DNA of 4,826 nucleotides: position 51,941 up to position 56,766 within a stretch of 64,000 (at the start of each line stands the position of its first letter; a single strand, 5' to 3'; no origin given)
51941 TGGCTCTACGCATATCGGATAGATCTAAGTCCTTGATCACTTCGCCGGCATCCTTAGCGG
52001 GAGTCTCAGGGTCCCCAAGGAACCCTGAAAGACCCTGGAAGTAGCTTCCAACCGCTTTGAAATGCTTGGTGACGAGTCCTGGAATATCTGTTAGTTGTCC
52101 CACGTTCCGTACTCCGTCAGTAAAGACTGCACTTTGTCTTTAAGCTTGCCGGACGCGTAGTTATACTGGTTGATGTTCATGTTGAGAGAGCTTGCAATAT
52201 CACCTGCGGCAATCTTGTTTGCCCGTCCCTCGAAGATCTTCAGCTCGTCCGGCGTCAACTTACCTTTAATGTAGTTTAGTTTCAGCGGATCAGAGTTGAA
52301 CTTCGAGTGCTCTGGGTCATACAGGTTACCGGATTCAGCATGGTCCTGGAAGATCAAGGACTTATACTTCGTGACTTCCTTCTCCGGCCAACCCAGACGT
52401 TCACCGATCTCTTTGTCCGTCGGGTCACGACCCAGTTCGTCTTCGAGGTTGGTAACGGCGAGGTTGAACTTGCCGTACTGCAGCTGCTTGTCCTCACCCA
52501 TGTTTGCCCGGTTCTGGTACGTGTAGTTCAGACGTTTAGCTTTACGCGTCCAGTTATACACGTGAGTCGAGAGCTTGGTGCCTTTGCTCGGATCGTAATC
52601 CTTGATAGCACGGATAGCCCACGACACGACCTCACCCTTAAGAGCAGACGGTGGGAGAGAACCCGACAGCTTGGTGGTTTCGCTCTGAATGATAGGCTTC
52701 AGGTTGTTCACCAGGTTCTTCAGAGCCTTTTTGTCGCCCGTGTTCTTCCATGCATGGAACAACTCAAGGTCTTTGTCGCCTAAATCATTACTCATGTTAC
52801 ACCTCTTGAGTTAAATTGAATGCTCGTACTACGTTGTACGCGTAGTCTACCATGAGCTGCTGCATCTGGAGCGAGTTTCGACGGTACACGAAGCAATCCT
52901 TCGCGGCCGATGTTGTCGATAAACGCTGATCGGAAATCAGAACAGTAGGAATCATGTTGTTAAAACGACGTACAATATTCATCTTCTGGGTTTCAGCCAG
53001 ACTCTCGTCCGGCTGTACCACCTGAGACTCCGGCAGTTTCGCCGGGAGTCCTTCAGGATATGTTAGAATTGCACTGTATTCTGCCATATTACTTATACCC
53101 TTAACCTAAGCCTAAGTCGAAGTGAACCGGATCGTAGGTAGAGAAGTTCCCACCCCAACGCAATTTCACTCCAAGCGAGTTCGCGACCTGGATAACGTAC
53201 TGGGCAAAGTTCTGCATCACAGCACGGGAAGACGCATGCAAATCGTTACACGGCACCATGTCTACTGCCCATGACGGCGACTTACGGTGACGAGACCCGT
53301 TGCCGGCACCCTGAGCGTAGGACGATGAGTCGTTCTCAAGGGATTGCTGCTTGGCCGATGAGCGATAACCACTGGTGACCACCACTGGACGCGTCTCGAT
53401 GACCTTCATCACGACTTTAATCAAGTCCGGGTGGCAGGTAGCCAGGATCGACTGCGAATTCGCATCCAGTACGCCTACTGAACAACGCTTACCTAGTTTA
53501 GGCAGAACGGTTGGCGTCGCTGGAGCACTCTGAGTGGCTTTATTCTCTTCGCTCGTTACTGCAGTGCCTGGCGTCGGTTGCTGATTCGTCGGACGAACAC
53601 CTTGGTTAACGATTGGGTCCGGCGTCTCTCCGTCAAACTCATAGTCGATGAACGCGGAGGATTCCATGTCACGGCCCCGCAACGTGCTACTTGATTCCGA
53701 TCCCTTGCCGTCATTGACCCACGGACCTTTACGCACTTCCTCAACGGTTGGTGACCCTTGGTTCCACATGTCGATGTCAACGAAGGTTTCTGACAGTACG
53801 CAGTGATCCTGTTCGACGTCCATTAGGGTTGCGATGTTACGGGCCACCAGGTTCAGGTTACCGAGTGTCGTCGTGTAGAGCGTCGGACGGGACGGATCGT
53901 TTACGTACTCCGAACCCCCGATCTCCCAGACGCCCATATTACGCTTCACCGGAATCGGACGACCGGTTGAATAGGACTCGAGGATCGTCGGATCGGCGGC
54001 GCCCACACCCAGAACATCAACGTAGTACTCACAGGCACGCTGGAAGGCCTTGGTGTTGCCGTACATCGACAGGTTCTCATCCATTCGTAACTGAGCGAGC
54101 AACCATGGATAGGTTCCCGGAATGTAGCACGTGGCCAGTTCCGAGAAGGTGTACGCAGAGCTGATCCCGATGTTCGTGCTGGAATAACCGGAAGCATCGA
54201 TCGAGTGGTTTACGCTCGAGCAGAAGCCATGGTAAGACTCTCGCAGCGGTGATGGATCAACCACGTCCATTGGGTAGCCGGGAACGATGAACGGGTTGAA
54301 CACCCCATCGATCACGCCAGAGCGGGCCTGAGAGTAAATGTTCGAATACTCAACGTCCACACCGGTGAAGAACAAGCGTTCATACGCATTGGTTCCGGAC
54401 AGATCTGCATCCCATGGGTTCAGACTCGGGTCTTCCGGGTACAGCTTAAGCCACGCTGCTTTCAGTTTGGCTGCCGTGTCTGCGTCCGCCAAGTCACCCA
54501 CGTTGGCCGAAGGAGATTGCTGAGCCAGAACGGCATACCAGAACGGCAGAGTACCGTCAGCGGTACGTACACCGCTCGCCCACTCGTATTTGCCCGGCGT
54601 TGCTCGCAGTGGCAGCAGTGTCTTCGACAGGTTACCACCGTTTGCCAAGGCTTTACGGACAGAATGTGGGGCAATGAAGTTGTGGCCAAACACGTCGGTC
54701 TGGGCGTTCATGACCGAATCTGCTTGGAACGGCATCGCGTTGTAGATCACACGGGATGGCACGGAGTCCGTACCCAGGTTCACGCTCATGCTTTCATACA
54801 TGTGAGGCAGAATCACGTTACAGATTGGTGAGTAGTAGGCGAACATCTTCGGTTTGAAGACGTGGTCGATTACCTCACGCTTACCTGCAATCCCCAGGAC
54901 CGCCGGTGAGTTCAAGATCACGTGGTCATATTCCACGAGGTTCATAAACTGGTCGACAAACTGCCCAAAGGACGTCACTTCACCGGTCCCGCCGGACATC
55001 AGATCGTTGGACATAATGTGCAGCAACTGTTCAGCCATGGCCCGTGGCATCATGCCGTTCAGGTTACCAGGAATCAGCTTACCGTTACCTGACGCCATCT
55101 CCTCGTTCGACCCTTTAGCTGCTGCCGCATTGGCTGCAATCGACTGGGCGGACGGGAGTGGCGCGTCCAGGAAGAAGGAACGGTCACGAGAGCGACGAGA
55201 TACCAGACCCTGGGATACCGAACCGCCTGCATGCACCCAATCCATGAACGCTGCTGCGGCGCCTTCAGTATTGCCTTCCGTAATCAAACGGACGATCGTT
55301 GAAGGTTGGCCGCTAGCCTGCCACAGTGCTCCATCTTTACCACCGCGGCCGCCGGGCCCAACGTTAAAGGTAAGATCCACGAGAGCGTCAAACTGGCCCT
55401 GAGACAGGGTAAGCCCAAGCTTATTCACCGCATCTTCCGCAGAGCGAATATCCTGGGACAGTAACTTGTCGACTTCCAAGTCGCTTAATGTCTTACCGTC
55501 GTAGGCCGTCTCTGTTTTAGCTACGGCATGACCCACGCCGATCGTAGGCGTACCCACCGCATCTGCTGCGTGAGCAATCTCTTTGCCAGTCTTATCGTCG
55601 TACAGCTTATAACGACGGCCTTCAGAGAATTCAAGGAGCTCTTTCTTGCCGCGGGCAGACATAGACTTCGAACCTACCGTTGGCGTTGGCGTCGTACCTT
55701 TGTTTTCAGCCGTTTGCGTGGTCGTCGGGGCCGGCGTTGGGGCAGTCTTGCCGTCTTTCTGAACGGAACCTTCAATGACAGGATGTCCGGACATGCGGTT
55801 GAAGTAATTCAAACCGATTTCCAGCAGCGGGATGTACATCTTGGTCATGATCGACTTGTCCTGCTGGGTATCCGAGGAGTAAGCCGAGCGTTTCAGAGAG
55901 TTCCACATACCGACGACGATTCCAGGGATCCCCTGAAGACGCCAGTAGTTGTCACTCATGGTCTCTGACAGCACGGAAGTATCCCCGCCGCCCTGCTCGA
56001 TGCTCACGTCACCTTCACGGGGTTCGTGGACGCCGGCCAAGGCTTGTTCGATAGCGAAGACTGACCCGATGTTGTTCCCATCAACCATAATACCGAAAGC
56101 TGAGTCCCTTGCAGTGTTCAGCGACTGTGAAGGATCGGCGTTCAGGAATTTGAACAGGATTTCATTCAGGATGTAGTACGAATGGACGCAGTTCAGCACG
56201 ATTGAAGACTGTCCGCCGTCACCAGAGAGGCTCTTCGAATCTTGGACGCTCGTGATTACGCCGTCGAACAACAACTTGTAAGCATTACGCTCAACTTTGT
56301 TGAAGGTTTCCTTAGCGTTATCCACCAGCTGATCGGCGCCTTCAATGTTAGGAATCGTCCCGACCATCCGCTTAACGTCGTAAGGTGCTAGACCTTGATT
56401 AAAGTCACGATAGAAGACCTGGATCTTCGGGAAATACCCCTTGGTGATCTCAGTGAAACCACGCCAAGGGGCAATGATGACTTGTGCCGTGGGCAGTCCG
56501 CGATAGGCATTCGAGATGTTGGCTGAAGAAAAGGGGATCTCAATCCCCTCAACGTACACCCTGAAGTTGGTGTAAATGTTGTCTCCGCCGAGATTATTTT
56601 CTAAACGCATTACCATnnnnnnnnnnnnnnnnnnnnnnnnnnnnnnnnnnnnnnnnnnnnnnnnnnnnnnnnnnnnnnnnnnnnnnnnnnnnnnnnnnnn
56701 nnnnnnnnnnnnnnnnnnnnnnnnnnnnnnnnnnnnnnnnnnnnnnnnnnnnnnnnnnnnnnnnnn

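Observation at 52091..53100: Sigma-70-family gene inside the tail module, preceded by a minus-strand copy of the phage promoter motif that abuts an ATG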

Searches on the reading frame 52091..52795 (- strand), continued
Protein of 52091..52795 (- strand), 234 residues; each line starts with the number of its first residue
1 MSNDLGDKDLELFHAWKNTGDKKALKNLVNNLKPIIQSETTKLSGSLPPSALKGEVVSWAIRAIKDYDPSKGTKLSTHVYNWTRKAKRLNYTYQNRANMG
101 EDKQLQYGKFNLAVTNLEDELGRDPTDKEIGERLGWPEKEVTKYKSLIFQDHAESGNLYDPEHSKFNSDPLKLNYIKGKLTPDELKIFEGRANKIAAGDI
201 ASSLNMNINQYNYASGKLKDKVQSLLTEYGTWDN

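Call 62: find_encoding_contigs(protein=P0019, flank=10000, max_places=1)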
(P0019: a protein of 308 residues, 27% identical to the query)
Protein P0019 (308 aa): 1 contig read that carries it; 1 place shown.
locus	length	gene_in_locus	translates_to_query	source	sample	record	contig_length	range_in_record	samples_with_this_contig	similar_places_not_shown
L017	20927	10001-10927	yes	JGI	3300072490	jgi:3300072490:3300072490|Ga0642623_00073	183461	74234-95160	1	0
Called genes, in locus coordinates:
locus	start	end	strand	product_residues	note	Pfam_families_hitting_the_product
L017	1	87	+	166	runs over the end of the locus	-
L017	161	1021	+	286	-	-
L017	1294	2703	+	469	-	-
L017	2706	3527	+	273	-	-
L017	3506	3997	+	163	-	-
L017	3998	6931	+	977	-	-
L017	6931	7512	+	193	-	-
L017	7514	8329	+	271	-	-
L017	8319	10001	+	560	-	-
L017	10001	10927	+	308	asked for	PF04539:Sigma70_r3 (weak)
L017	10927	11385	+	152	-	-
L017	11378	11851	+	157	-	-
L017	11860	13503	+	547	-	-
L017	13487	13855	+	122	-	-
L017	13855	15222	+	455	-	-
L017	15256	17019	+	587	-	-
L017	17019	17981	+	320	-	-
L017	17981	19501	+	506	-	-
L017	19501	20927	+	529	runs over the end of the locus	-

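Call 63: find_encoding_contigs(protein=P0021, flank=10000, max_places=1)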
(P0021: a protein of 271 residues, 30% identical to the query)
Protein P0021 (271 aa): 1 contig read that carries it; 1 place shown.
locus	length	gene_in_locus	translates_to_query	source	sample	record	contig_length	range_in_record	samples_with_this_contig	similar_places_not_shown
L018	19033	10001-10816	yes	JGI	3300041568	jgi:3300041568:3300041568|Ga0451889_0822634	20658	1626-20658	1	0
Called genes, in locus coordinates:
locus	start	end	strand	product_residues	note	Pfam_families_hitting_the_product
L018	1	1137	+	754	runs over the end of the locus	-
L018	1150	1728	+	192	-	-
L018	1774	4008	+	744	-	-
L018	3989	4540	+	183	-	-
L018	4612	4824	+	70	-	-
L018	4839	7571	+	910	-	-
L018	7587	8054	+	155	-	-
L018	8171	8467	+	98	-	-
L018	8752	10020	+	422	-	-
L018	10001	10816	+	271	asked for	PF04539:Sigma70_r3 (faint), PF13404:HTH_AsnC-type (faint)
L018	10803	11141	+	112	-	-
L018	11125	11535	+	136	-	-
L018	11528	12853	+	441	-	-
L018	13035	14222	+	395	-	-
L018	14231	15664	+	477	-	-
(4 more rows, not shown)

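Call 64: find_encoding_contigs(protein=P0018, flank=10000, max_places=1)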
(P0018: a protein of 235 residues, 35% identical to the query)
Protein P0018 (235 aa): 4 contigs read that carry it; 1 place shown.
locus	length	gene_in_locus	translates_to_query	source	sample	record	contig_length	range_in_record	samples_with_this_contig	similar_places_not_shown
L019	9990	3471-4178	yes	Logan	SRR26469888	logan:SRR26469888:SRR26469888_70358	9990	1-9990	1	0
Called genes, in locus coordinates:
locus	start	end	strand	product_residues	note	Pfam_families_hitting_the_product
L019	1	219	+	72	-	?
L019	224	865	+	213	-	-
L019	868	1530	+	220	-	-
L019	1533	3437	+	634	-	-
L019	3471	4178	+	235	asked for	-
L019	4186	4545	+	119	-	-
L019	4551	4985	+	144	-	-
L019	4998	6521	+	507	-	-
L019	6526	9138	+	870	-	-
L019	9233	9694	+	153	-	-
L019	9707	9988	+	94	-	?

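Call 69: search_solved_structures(query=A1, max_evalue=0.001, show_alignments=2)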
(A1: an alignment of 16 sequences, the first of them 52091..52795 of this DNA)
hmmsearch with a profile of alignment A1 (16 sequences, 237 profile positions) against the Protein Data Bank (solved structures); distinct sequences matched with E-value up to 0.001: 66 (the best 60 are shown).
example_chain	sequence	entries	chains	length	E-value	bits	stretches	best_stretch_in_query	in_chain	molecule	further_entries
8h3v_G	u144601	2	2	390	2.1e-17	66.9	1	27-227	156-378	RNA polymerase sigma factor SigA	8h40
8dy7_F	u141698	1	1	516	1.8e-16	63.8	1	58-227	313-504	RNA polymerase sigma factor SigA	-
8dy9_F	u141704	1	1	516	1.8e-16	63.8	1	58-227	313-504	RNA polymerase sigma factor SigA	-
8k60_F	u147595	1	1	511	2e-16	63.7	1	58-227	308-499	RNA polymerase principal sigma factor HrdB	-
7vpz_F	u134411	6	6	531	2.2e-16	63.5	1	58-227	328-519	RNA polymerase principal sigma factor HrdB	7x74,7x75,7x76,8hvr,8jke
7vpd_F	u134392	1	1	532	2.2e-16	63.5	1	58-227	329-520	RNA polymerase sigma factor SigA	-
9dvs_G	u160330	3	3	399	4.3e-15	59.3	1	36-227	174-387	RNA polymerase sigma factor SigA1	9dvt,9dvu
7l7b_F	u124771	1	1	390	9.8e-15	58.2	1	19-227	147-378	RNA polymerase sigma factor SigA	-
8gzg_F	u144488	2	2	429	1.6e-14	57.5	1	11-227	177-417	RNA polymerase sigma factor SigA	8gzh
5tw1_F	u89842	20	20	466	1.6e-14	57.4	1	25-227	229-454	RNA polymerase sigma factor SigA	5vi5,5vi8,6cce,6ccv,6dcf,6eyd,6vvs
5uh5_F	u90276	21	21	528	2.1e-14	57.1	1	54-227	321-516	RNA polymerase sigma factor SigA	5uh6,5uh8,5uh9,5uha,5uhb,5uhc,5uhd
7kif_F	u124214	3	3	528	2.1e-14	57.1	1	54-227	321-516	RNA polymerase sigma factor SigA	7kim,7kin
6bzo_F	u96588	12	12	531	2.1e-14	57.1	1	54-227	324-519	RNA polymerase sigma factor SigA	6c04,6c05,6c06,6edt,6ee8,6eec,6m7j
9e7v_F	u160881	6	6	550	2.3e-14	56.9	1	54-227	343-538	RNA polymerase sigma factor SigA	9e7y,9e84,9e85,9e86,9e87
7ckq_F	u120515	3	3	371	2.5e-14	56.8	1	21-226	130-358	RNA polymerase sigma factor SigA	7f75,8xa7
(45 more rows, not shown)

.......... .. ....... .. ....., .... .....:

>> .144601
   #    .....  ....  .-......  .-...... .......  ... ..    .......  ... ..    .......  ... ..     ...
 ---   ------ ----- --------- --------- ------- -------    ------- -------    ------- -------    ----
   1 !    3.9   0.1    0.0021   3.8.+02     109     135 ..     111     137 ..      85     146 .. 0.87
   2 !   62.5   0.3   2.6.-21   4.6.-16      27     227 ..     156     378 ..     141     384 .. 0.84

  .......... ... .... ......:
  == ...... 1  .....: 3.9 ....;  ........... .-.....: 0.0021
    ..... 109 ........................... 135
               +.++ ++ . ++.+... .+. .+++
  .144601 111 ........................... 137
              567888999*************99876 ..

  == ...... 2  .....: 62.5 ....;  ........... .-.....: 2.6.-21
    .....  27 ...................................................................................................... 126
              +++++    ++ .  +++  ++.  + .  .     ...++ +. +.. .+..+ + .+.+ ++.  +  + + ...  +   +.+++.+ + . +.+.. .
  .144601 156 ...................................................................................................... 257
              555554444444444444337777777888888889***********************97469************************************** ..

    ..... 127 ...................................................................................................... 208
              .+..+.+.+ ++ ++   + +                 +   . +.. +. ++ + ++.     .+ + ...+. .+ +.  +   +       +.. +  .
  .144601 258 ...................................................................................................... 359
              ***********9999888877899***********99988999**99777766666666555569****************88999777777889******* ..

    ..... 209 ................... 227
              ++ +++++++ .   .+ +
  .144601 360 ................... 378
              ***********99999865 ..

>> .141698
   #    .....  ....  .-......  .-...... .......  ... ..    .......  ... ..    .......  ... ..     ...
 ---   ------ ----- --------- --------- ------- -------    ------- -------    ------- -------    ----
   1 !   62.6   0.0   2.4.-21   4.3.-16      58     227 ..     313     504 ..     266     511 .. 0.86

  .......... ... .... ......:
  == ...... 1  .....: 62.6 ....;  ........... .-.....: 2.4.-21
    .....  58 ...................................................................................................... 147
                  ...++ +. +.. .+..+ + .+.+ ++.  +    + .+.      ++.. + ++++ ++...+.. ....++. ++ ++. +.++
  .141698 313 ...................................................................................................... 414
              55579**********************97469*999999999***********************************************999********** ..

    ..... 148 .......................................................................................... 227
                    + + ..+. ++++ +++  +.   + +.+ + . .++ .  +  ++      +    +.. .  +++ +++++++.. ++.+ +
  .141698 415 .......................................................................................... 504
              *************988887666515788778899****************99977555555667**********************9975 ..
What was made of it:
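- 52091..52795 (-): Sigma-70-family factor, 234 aa (orthologue of Arash gp10). Domains: sigma2 about 1-97, sigma3 about 101-149, flexible linker 149-167, sigma4 HTH about 170-233. Profile against PDB SigA, E=2e-17, covering regions 2 to 4.2 (call 69).
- On Sigma-70 family: The profile alignment reaches SigA region 4.2 (call 69).
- Checked: A family profile aligns from region 2 to region 4.2 of SigA (E=2e-17) (call 69).
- Under the call 69 alignment, three of four core-binding residues I checked in region 2.2 are changed (D403A, Q406G, N409V; E407 kept).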

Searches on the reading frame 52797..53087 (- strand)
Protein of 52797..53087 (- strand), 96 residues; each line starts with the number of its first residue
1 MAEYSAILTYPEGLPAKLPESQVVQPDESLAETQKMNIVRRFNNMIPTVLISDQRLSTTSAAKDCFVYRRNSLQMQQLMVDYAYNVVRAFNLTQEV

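Call 3: search_protein_families(library=pfam, proteins=[window:52797-53087:-], max_evalue=1)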
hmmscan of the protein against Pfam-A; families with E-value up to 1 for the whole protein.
window:52797-53087:- (96 aa): 1 family
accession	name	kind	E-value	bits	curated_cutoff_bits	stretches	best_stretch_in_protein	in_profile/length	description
PF07192.16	SNURF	-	0.0069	16.8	25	1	38-90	9-62/69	SNURF/RPN4 protein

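Call 4: search_protein_families(library=phrogs, proteins=[window:52797-53087:-], max_evalue=0.01)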
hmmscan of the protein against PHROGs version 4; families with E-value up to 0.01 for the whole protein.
window:52797-53087:- (96 aa): 0 families

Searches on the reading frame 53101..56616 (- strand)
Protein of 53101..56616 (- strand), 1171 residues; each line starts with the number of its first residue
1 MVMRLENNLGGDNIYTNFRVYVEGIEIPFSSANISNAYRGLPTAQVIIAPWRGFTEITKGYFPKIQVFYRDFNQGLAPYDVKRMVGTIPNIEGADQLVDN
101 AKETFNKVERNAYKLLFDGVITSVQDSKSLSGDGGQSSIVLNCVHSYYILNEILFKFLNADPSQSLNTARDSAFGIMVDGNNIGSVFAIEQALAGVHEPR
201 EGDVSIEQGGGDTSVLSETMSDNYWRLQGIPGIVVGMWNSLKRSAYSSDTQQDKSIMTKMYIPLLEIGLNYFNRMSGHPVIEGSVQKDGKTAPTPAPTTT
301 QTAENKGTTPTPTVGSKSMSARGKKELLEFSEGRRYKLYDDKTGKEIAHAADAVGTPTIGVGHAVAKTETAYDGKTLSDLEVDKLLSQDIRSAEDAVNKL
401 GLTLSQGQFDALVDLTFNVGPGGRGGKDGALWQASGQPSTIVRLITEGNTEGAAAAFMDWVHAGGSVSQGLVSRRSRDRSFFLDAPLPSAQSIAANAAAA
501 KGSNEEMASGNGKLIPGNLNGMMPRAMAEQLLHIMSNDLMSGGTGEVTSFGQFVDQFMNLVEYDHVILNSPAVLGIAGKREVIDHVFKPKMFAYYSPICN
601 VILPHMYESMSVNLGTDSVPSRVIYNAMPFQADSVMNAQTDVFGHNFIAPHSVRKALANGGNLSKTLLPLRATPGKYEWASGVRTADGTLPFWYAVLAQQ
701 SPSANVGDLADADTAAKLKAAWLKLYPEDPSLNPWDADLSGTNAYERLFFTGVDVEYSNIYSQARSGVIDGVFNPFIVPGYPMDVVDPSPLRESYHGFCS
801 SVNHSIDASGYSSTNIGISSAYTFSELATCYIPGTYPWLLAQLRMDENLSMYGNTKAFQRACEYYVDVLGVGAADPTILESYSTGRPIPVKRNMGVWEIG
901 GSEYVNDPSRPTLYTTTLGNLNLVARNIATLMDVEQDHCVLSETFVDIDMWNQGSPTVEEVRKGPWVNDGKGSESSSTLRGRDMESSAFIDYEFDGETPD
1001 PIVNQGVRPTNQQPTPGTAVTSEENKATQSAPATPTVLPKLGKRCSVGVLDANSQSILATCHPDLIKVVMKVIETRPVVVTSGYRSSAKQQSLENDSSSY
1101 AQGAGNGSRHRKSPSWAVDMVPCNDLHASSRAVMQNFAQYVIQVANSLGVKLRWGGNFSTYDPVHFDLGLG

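Call 4: search_protein_families(library=phrogs, proteins=[window:53101-56616:-], max_evalue=0.01)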
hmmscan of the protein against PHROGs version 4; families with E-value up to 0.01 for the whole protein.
window:53101-56616:- (1171 aa): 7 families
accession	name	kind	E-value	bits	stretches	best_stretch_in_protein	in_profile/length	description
phrog_7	-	lysis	4.4e-35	122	1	315-499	546-712/873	endolysin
phrog_465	-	lysis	4.3e-21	76.5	1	1050-1168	45-165/292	endolysin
phrog_7910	-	lysis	2.6e-10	41.8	1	386-483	6-92/96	endolysin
phrog_10457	-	lysis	6.8e-08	33.6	1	391-483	14-94/95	endolysin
phrog_2649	-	lysis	4.7e-06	27.7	1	1077-1168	35-127/261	endolysin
phrog_33083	-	lysis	5.6e-06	26.3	1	355-483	27-141/456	endolysin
phrog_28234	-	lysis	0.00068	19.8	0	329-485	73-222/372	endolysin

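Call 55: search_protein_families(library=pfam, proteins=[window:53101-56616:-], max_evalue=0.01)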
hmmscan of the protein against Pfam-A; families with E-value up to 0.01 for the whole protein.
window:53101-56616:- (1171 aa): 1 family
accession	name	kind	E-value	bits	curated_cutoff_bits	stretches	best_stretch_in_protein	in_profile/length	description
PF00959.24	Phage_lysozyme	-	4.7e-25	88.8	22.3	1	348-477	9-124/125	Phage lysozyme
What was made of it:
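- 53101..56616 (-): 1171-aa virion-type cell-wall hydrolase (lysozyme domain 348-477, C-terminal endolysin-like domain 1050-1168). Its TAA stop (53103-53101), together with GGG, forms a possible UAAGGG ribosome-binding site for the 96-aa ORF. Calls 4 and 55.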
